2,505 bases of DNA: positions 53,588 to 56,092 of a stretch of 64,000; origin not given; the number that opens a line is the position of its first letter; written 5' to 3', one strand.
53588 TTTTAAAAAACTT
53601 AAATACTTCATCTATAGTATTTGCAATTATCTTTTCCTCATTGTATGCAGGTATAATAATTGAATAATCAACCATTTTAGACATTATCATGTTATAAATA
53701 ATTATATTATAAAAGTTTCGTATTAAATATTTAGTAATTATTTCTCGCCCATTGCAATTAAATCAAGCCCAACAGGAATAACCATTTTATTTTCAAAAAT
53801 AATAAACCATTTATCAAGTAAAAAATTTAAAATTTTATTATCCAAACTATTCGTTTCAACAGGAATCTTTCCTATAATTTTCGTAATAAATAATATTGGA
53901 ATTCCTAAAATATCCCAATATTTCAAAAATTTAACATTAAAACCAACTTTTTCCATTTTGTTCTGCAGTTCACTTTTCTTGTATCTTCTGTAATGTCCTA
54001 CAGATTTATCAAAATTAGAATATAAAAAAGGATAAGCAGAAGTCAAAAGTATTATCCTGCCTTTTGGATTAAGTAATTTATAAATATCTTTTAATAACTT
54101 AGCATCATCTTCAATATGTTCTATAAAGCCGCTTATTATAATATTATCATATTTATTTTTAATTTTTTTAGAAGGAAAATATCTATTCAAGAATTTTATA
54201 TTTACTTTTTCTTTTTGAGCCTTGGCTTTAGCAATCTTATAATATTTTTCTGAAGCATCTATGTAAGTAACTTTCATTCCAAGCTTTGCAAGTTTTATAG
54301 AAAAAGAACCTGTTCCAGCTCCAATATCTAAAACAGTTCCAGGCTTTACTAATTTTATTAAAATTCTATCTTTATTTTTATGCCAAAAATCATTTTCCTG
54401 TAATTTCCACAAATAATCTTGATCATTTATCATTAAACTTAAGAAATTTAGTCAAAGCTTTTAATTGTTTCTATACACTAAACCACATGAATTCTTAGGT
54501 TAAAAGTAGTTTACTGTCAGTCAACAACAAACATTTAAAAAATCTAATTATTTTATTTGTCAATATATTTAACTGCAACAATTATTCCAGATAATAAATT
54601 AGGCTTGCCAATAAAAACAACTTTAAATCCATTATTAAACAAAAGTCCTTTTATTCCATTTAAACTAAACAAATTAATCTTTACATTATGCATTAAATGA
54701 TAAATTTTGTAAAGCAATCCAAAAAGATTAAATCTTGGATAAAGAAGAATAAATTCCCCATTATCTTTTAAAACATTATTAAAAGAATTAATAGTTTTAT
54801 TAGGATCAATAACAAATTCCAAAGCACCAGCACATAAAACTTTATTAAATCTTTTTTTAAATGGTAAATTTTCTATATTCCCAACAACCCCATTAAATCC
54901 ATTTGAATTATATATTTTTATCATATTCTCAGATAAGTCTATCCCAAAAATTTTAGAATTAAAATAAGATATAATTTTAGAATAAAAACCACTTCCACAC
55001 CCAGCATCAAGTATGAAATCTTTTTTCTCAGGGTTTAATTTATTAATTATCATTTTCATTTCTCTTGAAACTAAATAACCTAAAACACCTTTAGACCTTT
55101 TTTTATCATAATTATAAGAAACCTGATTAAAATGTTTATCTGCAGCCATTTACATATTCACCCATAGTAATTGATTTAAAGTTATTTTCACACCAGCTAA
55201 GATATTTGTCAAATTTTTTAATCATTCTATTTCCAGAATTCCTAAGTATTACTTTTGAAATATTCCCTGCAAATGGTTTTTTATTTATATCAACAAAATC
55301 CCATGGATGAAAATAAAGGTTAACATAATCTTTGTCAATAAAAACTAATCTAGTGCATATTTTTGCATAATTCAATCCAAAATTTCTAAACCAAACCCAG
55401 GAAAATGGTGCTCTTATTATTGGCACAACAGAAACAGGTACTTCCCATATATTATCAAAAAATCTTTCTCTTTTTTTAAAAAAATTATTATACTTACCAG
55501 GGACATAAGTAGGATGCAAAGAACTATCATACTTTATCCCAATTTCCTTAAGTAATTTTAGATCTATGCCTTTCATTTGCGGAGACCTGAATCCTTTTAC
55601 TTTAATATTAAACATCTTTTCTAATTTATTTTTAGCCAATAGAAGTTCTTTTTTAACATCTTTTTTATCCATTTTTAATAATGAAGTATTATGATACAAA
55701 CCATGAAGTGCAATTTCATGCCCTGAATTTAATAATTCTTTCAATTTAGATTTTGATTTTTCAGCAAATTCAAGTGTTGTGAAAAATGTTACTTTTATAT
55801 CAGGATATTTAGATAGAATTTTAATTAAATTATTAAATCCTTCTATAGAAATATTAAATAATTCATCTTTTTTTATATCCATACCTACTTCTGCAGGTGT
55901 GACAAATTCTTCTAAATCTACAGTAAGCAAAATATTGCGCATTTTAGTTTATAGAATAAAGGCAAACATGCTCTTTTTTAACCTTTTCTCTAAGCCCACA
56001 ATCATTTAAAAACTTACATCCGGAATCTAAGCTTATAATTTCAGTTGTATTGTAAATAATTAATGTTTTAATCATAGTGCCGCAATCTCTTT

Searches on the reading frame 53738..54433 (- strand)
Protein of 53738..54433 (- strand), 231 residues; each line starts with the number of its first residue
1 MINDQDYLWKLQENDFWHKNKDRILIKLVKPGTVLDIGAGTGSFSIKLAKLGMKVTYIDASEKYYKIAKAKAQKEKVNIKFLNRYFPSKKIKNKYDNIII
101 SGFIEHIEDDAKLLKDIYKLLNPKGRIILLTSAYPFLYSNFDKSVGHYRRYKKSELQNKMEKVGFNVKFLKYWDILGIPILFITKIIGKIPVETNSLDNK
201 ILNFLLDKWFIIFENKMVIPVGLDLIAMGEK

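Call 56: search_protein_families(library=pfam, proteins=[window:53738-54433:-], max_evalue=0.001)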
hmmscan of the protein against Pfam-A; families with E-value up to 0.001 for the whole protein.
window:53738-54433:- (231 aa): 16 families
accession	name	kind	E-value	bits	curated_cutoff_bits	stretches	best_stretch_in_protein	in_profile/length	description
PF13489.12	Methyltransf_23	-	6.3e-18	65.5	27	1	15-167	7-161/164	Methyltransferase domain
PF13649.12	Methyltransf_25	-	3e-16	60.3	27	1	34-125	1-97/97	Methyltransferase domain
PF13847.12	Methyltransf_31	-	6.8e-16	58.7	27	1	32-133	5-113/145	Methyltransferase domain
PF08241.18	Methyltransf_11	-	4.2e-15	56.6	21.2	1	35-129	1-95/95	Methyltransferase domain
PF08242.18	Methyltransf_12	-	1.3e-14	55.2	30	1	35-127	1-98/98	Methyltransferase domain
PF01209.24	Ubie_methyltran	-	1.3e-10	41.5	20.1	1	11-135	29-157/233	ubiE/COQ5 methyltransferase family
PF03848.20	TehB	-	7e-09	35.8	20.4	1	4-123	5-126/193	Tellurite resistance protein TehB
PF02353.26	CMAS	-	1.9e-07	31.1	27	1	26-133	56-168/273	Mycolic acid cyclopropane synthetase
PF05175.20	MTS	-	4.5e-07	30.1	23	1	30-132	28-141/170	Methyltransferase small domain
PF05219.18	DREV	-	8.3e-07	28.8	26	1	30-136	94-192/265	DREV methyltransferase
PF06325.19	PrmA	-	1e-06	28.9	22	1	32-129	163-258/296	Ribosomal protein L11 methyltransferase (PrmA)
PF05401.17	NodS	-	8.5e-06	26.2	24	1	8-129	18-144/201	Nodulation protein S (NodS)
PF05891.18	Methyltransf_PK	-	0.00016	21.7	27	1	15-165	40-194/218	AdoMet dependent proline di-methyltransferase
PF00398.26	RrnaAD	-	0.00017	21.2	24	1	30-84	30-83/263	Ribosomal RNA adenine dimethylase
PF02527.21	GidB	-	0.00036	20.4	27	1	28-132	44-149/184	rRNA small subunit methyltransferase G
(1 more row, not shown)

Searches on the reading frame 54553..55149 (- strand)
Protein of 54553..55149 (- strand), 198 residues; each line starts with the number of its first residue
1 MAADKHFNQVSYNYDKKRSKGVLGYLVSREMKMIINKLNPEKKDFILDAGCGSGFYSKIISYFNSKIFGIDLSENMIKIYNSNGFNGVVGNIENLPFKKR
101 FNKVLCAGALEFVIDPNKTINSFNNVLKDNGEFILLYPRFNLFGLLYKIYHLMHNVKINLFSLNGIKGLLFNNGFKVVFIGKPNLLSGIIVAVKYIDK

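Call 56: search_protein_families(library=pfam, proteins=[window:54553-55149:-], max_evalue=0.001)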
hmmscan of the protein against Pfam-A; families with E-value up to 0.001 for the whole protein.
window:54553-55149:- (198 aa): 10 families
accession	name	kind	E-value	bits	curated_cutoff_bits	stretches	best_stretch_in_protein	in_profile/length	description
PF08241.18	Methyltransf_11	-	1.6e-16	61.2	21.2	1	47-135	1-95/95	Methyltransferase domain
PF13847.12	Methyltransf_31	-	4.1e-16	59.4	27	1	42-141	3-114/145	Methyltransferase domain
PF13489.12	Methyltransf_23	-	2.1e-13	50.8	27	1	29-178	7-162/164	Methyltransferase domain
PF13649.12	Methyltransf_25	-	6.4e-13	49.7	27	1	46-131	1-97/97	Methyltransferase domain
PF08242.18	Methyltransf_12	-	1.2e-08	36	30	1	47-132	1-97/98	Methyltransferase domain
PF05219.18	DREV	-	7.5e-08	32.2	26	1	37-135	88-186/265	DREV methyltransferase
PF01209.24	Ubie_methyltran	-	1.5e-05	25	20.1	1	5-136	11-152/233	ubiE/COQ5 methyltransferase family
PF08003.17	Methyltransf_9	-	6.3e-05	22.5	23.8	1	34-135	107-217/315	Protein of unknown function (DUF1698)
PF02353.26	CMAS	-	9.2e-05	22.3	27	1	30-134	50-163/273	Mycolic acid cyclopropane synthetase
PF13679.12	Methyltransf_32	-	0.00077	19.9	27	0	34-78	16-67/143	Methyltransferase domain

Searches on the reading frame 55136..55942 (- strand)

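Call 56: search_protein_families(library=pfam, proteins=[window:55136-55942:-], max_evalue=0.001)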
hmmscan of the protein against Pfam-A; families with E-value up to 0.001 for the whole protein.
window:55136-55942:- (268 aa): 2 families
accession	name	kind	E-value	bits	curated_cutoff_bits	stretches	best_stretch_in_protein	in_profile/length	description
PF01522.26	Polysacc_deac_1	-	4e-13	49.9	23.1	1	36-124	21-107/124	Polysaccharide deacetylase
PF11959.13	DUF3473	-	2.4e-08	34.5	29.6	1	163-262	28-127/130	Domain of unknown function (DUF3473)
